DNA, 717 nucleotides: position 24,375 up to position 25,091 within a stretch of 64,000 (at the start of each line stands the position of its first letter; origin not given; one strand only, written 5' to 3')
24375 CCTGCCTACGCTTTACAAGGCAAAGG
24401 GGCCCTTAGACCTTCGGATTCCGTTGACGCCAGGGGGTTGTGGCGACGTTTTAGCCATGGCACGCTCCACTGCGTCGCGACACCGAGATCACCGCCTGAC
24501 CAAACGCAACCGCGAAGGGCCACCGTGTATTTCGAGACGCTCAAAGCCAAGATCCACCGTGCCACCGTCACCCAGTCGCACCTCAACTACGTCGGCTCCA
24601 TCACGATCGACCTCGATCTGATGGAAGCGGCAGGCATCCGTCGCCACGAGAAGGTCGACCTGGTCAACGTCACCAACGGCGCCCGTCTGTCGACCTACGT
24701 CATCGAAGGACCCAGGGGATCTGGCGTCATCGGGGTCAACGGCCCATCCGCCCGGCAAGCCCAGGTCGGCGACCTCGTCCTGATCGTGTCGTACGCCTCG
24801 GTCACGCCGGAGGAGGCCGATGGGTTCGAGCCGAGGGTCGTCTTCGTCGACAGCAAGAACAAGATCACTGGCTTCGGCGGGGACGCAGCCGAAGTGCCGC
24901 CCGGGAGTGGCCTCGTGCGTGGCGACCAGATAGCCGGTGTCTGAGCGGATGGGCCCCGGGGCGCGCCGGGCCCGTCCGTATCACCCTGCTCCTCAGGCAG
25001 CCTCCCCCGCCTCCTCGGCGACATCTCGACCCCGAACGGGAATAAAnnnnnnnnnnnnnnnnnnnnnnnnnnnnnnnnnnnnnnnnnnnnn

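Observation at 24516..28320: Tightly coupled panD / PLP-like / TauD-like oxygenase / NAD-oxidoreductase operon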

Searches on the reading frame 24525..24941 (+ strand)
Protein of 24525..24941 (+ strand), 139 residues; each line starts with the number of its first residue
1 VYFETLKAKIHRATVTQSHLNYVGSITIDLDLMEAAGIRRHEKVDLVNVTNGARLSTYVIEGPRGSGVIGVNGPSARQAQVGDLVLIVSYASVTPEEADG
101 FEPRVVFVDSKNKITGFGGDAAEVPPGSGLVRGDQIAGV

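Call 9: search_protein_families(library=pfam, proteins=[window:24525-24941:+], max_evalue=0.01)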
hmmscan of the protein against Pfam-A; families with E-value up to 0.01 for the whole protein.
window:24525-24941:+ (139 aa): 1 family
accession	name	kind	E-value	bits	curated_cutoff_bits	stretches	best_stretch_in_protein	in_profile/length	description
PF02261.22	Asp_decarbox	-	5.9e-48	162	25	1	1-114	1-114/115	Aspartate decarboxylase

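Call 10: search_protein_families(library=ncbifam, proteins=[window:24525-24941:+], max_evalue=0.01)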
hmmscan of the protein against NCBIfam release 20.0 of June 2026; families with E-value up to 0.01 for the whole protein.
window:24525-24941:+ (139 aa): 2 families
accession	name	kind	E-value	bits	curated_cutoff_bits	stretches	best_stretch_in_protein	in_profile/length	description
TIGR00223.1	panD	equivalog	7.8e-47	158.3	106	1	1-118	1-118/126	aspartate 1-decarboxylase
TIGR01751.1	crot-CoA-red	equivalog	0.0048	15.7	378.55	1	55-119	75-137/398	crotonyl-CoA carboxylase/reductase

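Call 59: find_homologous_proteins(query=window:24525-24941:+)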
Query window:24525-24941:+ (139 aa): 7988 proteins with E <= 0.001 among 8000 candidates; the best 120 are listed.
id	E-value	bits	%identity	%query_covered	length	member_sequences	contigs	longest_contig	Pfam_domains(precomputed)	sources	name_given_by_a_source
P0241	1.1e-77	276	94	99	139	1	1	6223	PF02261.23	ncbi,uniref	ncbi:aspartate 1-decarboxylase [Streptomyces sp. NPDC101150]|uniref:aspartate 1-decarboxylase n=1 Ta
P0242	1.4e-77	276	93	99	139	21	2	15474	PF02261.23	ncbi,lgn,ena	ncbi:aspartate 1-decarboxylase [Streptomyces sp. NPDC003233]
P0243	7.6e-77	274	93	99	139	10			PF02261.23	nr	nr:aspartate 1-decarboxylase [Streptomyces inhibens]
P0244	5.3e-74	264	88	99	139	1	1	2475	PF02261.23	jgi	jgi:aspartate 1-decarboxylase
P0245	7.0e-74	264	90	98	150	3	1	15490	PF02261.23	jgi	jgi:aspartate 1-decarboxylase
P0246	8.4e-74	264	90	99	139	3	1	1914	PF02261.23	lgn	-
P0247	1.5e-73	263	90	99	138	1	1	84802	PF02261.23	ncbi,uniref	ncbi:aspartate 1-decarboxylase [Streptomyces sp. NPDC001307]|uniref:aspartate 1-decarboxylase n=1 Ta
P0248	2.1e-72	259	91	99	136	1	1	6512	PF02261.23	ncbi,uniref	ncbi:aspartate 1-decarboxylase [Streptomyces inhibens]|uniref:aspartate 1-decarboxylase n=1 Tax=Stre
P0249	4.5e-72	258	87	98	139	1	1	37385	PF02261.23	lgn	-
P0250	9.2e-70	251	85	99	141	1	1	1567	PF02261.23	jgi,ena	-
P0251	7.0e-69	248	85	98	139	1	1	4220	PF02261.23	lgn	-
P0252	3.6e-67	242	82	99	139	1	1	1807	PF02261.23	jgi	jgi:aspartate 1-decarboxylase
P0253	6.2e-67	242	83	99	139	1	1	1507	PF02261.23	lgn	-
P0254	3.9e-63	229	78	98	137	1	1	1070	PF02261.23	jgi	jgi:aspartate 1-decarboxylase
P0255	1.0e-53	199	72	99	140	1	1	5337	PF02261.23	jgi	jgi:aspartate 1-decarboxylase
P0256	2.2e-52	194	72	94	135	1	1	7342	PF02261.23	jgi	jgi:aspartate 1-decarboxylase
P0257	2.9e-52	194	69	99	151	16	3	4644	PF02261.23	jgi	jgi:aspartate 1-decarboxylase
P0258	9.0e-52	192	65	100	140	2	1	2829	PF02261.23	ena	-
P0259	1.5e-51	192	58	94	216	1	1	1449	PF02261.23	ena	-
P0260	6.7e-51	190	68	99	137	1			PF02261.23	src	-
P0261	1.8e-50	188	67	99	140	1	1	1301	PF02261.23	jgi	jgi:aspartate 1-decarboxylase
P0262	3.1e-50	188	68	99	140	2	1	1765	PF02261.23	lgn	-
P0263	5.9e-50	187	68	98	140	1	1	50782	PF02261.23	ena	-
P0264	9.9e-50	186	67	98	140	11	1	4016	PF02261.23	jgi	jgi:aspartate 1-decarboxylase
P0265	1.1e-49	186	67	99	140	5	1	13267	PF02261.23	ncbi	-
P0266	1.2e-49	186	65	99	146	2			PF02261.23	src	-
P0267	1.3e-49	186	66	99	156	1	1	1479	PF02261.23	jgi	jgi:aspartate 1-decarboxylase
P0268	2.7e-49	184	67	95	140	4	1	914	PF02261.23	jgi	-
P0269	3.1e-49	184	64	94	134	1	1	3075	PF02261.23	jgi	jgi:aspartate 1-decarboxylase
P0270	3.4e-49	184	63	98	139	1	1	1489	PF02261.23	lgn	-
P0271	4.5e-49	184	64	94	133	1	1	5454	PF02261.23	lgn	-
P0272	4.7e-49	184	64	99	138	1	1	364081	PF02261.23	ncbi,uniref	ncbi:aspartate 1-decarboxylase [Streptomyces sp. 4F14]|uniref:aspartate 1-decarboxylase n=1 Tax=Stre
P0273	6.2e-49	183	62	98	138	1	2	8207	PF02261.23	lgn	-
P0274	1.0e-48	183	64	99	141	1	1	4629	PF02261.23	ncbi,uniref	ncbi:aspartate 1-decarboxylase [Streptomyces sp. NPDC049577]|uniref:aspartate 1-decarboxylase n=1 Ta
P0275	1.3e-48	182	66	98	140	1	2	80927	PF02261.23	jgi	jgi:aspartate 1-decarboxylase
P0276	3.4e-48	181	66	96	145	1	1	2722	PF02261.23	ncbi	-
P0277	3.7e-48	181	63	99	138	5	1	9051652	PF02261.23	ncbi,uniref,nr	ncbi:aspartate 1-decarboxylase [Streptomyces sp. RPA4-5]|uniref:aspartate 1-decarboxylase n=1 Tax=St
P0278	4.2e-48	181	62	98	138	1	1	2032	PF02261.23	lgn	-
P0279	4.3e-48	181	65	96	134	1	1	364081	PF02261.23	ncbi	-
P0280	4.3e-48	181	65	96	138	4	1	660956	PF02261.23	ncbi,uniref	ncbi:aspartate 1-decarboxylase [Streptomyces varsoviensis]|uniref:aspartate 1-decarboxylase n=1 Tax=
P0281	4.4e-48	181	63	99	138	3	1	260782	PF02261.23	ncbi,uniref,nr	ncbi:aspartate 1-decarboxylase [Streptomyces guryensis]|uniref:Aspartate 1-decarboxylase n=1 Tax=Str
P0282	4.8e-48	180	64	99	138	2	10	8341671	PF02261.23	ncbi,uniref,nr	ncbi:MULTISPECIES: aspartate 1-decarboxylase [unclassified Streptomyces]|uniref:aspartate 1-decarbox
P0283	5.6e-48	180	62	99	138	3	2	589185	PF02261.23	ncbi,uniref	ncbi:aspartate 1-decarboxylase [Streptomyces sp. NPDC048045]|uniref:aspartate 1-decarboxylase n=1 Ta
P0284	8.2e-48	180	63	96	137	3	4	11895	PF02261.23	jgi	jgi:aspartate 1-decarboxylase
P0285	9.0e-48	180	64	99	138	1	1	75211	PF02261.23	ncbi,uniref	ncbi:aspartate 1-decarboxylase [Streptomyces sp. NPDC050610]|uniref:aspartate 1-decarboxylase n=1 Ta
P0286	9.6e-48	179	62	99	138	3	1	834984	PF02261.23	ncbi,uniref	ncbi:aspartate 1-decarboxylase [Streptomyces sp. C36]|uniref:aspartate 1-decarboxylase n=1 Tax=Strep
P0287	1.4e-47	179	61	98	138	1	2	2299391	PF02261.23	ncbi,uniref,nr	ncbi:aspartate 1-decarboxylase [Streptomyces sp. AV19]|uniref:aspartate 1-decarboxylase n=1 Tax=Stre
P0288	1.4e-47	179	62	99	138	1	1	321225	PF02261.23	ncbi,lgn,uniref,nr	ncbi:aspartate 1-decarboxylase [Streptomyces sp. I05A-00742]|uniref:aspartate 1-decarboxylase n=1 Ta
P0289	1.4e-47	179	60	98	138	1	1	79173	PF02261.23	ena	-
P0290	1.5e-47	179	63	98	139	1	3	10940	PF02261.23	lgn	-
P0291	1.7e-47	179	62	99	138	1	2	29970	PF02261.23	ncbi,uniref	ncbi:aspartate 1-decarboxylase [Streptomyces sp. NPDC051162]|uniref:aspartate 1-decarboxylase n=1 Ta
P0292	1.9e-47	179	62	99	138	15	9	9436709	PF02261.23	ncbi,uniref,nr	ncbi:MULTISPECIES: aspartate 1-decarboxylase [Streptomyces]|uniref:Aspartate 1-decarboxylase n=1 Tax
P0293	2.5e-47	178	63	99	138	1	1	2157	PF02261.23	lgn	-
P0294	3.0e-47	178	60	99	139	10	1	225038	PF02261.23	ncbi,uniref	ncbi:aspartate 1-decarboxylase [Streptomyces sp. NPDC021100]|uniref:aspartate 1-decarboxylase n=1 Ta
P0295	3.0e-47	178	62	99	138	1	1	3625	PF02261.23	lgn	-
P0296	3.7e-47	178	60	98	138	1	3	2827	PF02261.23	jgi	jgi:aspartate 1-decarboxylase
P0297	4.0e-47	177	62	99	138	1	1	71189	PF02261.23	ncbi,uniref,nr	ncbi:aspartate 1-decarboxylase [Streptomyces malaysiense]|uniref:Aspartate 1-decarboxylase n=1 Tax=S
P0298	4.0e-47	177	61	99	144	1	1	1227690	PF02261.23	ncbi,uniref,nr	ncbi:aspartate 1-decarboxylase [Streptomyces mashuensis]|uniref:Aspartate 1-decarboxylase n=1 Tax=St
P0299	4.8e-47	177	62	99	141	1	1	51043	PF02261.23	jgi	jgi:aspartate 1-decarboxylase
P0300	5.9e-47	177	61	99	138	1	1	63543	PF02261.23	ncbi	-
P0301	6.4e-47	177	64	95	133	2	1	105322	PF02261.23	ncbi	-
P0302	6.4e-47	177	59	99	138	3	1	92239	PF02261.23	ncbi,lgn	ncbi:aspartate 1-decarboxylase [Streptomyces sp. NPDC002104]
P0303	6.8e-47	177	62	99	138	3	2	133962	PF02261.23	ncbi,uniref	ncbi:aspartate 1-decarboxylase [Streptomyces decoyicus]|uniref:aspartate 1-decarboxylase n=1 Tax=Str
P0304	7.0e-47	177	63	98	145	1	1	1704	PF02261.23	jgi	jgi:aspartate 1-decarboxylase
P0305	7.5e-47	177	62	99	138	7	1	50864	PF02261.23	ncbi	ncbi:aspartate 1-decarboxylase [Streptomyces sp. NPDC002446]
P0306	7.5e-47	177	84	73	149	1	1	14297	PF02261.23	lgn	-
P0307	7.9e-47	176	61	97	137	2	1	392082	PF02261.23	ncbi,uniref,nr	ncbi:aspartate 1-decarboxylase [Saccharothrix tamanrassetensis]|uniref:Aspartate 1-decarboxylase n=1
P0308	8.2e-47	176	62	99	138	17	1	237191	PF02261.23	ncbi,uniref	ncbi:aspartate 1-decarboxylase [Streptomyces sp. NPDC026206]|uniref:aspartate 1-decarboxylase n=1 Ta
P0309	1.0e-46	176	60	99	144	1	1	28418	PF02261.23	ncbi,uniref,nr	ncbi:aspartate 1-decarboxylase [Streptomyces huiliensis]|uniref:aspartate 1-decarboxylase n=1 Tax=St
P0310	1.2e-46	176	61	100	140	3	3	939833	PF02261.23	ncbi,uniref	ncbi:aspartate 1-decarboxylase [Streptomyces sp. NPDC005930]|uniref:aspartate 1-decarboxylase n=1 Ta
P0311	1.5e-46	176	62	99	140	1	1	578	PF02261.23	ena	-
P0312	2.0e-46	175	62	98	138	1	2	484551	PF02261.23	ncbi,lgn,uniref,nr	ncbi:aspartate 1-decarboxylase [Streptomyces orinoci]|uniref:Aspartate 1-decarboxylase n=1 Tax=Strep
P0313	2.2e-46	175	63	98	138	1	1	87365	PF02261.23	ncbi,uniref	ncbi:aspartate 1-decarboxylase [Streptomyces syringium]|uniref:aspartate 1-decarboxylase n=1 Tax=Str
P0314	2.4e-46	175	61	99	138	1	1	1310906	PF02261.23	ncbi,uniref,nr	ncbi:aspartate 1-decarboxylase [Streptomyces caatingaensis]|uniref:Aspartate 1-decarboxylase n=1 Tax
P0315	2.6e-46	175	62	98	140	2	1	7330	PF02261.23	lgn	-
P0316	2.8e-46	175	62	98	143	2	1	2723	PF02261.23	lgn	-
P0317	3.5e-46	174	63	98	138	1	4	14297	PF02261.23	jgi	jgi:aspartate 1-decarboxylase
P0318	3.6e-46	174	60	99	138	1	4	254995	PF02261.23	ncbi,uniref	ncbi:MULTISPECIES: aspartate 1-decarboxylase [Streptomyces]|uniref:Aspartate 1-decarboxylase n=1 Tax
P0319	4.7e-46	174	63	99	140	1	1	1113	PF02261.23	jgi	jgi:aspartate 1-decarboxylase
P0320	4.9e-46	174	62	99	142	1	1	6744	PF02261.23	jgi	jgi:aspartate 1-decarboxylase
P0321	5.1e-46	174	62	99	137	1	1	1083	PF02261.23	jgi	jgi:aspartate 1-decarboxylase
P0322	5.2e-46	174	62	99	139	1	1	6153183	PF02261.23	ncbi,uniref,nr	ncbi:aspartate 1-decarboxylase [Streptomyces kaniharaensis]|uniref:Aspartate 1-decarboxylase n=1 Tax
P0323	5.3e-46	174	63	99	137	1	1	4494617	PF02261.23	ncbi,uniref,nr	ncbi:aspartate 1-decarboxylase [Streptomyces albofaciens JCM 4342]|uniref:aspartate 1-decarboxylase 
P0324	5.5e-46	174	62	99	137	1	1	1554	PF02261.23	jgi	jgi:aspartate 1-decarboxylase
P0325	5.7e-46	174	63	98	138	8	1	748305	PF02261.23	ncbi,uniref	ncbi:aspartate 1-decarboxylase [Streptomyces syringium]|uniref:aspartate 1-decarboxylase n=1 Tax=Str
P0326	5.8e-46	174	61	99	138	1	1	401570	PF02261.23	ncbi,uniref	ncbi:aspartate 1-decarboxylase [Streptomyces sp. NPDC001339]|uniref:aspartate 1-decarboxylase n=1 Ta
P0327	6.2e-46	174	60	98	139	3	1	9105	PF02261.23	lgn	-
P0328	6.7e-46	173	62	99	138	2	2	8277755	PF02261.23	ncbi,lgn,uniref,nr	ncbi:aspartate 1-decarboxylase [Streptomyces sp. NBC_01089]|uniref:aspartate 1-decarboxylase n=1 Tax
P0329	6.8e-46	173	62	99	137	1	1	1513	PF02261.23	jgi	jgi:aspartate 1-decarboxylase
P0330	7.4e-46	173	63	96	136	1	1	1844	PF02261.23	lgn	-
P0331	7.5e-46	173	59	99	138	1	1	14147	PF02261.23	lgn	-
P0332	7.7e-46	173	64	98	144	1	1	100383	PF02261.23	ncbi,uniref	ncbi:aspartate 1-decarboxylase [Saccharopolyspora sp. NPDC000359]|uniref:aspartate 1-decarboxylase n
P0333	8.1e-46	173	62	99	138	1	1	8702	PF02261.23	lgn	-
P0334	8.5e-46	173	64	99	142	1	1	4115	PF02261.23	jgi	jgi:aspartate 1-decarboxylase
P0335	9.6e-46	173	62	99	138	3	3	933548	PF02261.23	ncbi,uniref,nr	ncbi:aspartate 1-decarboxylase [Streptomyces spiroverticillatus]|uniref:Aspartate 1-decarboxylase n=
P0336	9.9e-46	173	63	95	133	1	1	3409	PF02261.23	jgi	jgi:aspartate 1-decarboxylase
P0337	1.0e-45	173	63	99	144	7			PF02261.23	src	-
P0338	1.1e-45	173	61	98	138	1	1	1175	PF02261.23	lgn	-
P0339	1.1e-45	173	61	99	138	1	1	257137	PF02261.23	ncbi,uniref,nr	ncbi:aspartate 1-decarboxylase [Streptomyces sp. NBRC 110611]|uniref:aspartate 1-decarboxylase n=1 T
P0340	1.2e-45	173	65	94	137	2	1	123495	PF02261.23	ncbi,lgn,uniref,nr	ncbi:aspartate 1-decarboxylase [Kitasatospora sp. MAA4]|uniref:aspartate 1-decarboxylase n=1 Tax=Kit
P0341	1.3e-45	173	61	99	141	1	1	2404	PF02261.23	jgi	jgi:aspartate 1-decarboxylase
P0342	1.4e-45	172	61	99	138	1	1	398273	PF02261.23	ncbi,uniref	ncbi:aspartate 1-decarboxylase [Streptomyces sp. NPDC088348]|uniref:aspartate 1-decarboxylase n=1 Ta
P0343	1.6e-45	172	59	99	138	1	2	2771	PF02261.23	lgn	-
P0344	1.6e-45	172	63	99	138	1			PF02261.23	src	-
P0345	1.7e-45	172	62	99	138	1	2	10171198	PF02261.23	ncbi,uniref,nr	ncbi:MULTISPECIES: aspartate 1-decarboxylase [unclassified Streptomyces]|uniref:aspartate 1-decarbox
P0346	1.7e-45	172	61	98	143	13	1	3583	PF02261.23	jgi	jgi:aspartate 1-decarboxylase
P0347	1.8e-45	172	61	98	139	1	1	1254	PF02261.23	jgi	jgi:aspartate 1-decarboxylase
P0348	1.9e-45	172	61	98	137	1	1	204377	PF02261.23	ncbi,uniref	ncbi:aspartate 1-decarboxylase [Streptomyces acidiscabies]|uniref:aspartate 1-decarboxylase n=1 Tax=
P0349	2.1e-45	172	63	95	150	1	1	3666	PF02261.23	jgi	-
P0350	2.1e-45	172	64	96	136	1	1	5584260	PF02261.23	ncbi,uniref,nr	ncbi:aspartate 1-decarboxylase [Streptomyces sp. RKND-216]|uniref:aspartate 1-decarboxylase n=1 Tax=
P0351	2.1e-45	172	63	96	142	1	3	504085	PF02261.23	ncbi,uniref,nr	ncbi:aspartate 1-decarboxylase [Sphaerisporangium melleum]|uniref:Aspartate 1-decarboxylase n=1 Tax=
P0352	2.2e-45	172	64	96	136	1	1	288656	PF02261.23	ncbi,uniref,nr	ncbi:aspartate 1-decarboxylase [Streptomyces sp. DSM 42041]|uniref:Aspartate 1-decarboxylase n=1 Tax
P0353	2.2e-45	172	62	98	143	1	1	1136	PF02261.23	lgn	-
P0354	2.3e-45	172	61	99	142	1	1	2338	PF02261.23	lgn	-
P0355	2.4e-45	172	61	98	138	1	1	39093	PF02261.23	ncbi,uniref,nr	ncbi:aspartate 1-decarboxylase [Streptomyces antimicrobicus]|uniref:Aspartate 1-decarboxylase n=1 Ta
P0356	2.5e-45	172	61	99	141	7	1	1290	PF02261.23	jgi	jgi:aspartate 1-decarboxylase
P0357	2.5e-45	172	61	99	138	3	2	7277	PF02261.23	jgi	jgi:aspartate 1-decarboxylase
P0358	2.6e-45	172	62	97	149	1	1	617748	PF02261.23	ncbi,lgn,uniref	ncbi:aspartate 1-decarboxylase [Streptomyces smyrnaeus]|uniref:aspartate 1-decarboxylase n=1 Tax=Str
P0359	2.7e-45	172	61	96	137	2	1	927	PF02261.23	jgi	-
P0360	2.7e-45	172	61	98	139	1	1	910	PF02261.23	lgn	-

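Call 61: find_encoding_contigs(protein=P0303, flank=8000, max_places=3)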
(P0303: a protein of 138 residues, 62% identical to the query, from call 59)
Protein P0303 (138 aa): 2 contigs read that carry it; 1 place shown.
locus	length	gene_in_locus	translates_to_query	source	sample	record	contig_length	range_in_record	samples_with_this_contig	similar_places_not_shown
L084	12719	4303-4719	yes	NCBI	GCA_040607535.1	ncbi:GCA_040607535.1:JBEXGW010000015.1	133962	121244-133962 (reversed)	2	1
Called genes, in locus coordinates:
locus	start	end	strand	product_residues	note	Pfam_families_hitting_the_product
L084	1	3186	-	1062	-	PF00501:AMP-binding, PF13193:AMP-binding_C, PF00550:PP-binding, PF00668:Condensation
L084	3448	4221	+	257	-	PF00975:Thioesterase, PF12697:Abhydrolase_6 (weak)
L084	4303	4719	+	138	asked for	PF02261:Asp_decarbox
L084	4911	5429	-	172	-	PF01613:Flavin_Reduct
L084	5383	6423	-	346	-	PF00487:FA_desaturase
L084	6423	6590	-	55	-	-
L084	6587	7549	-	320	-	-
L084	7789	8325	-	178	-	PF00171:Aldedh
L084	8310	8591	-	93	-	PF00171:Aldedh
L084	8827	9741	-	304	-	PF04072:LCM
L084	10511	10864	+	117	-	-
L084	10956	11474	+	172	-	PF13581:HATPase_c_2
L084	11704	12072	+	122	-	PF13581:HATPase_c_2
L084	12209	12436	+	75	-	PF20059:DUF6458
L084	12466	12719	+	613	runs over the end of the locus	PF19291:TREH_N, PF00723:Glyco_hydro_15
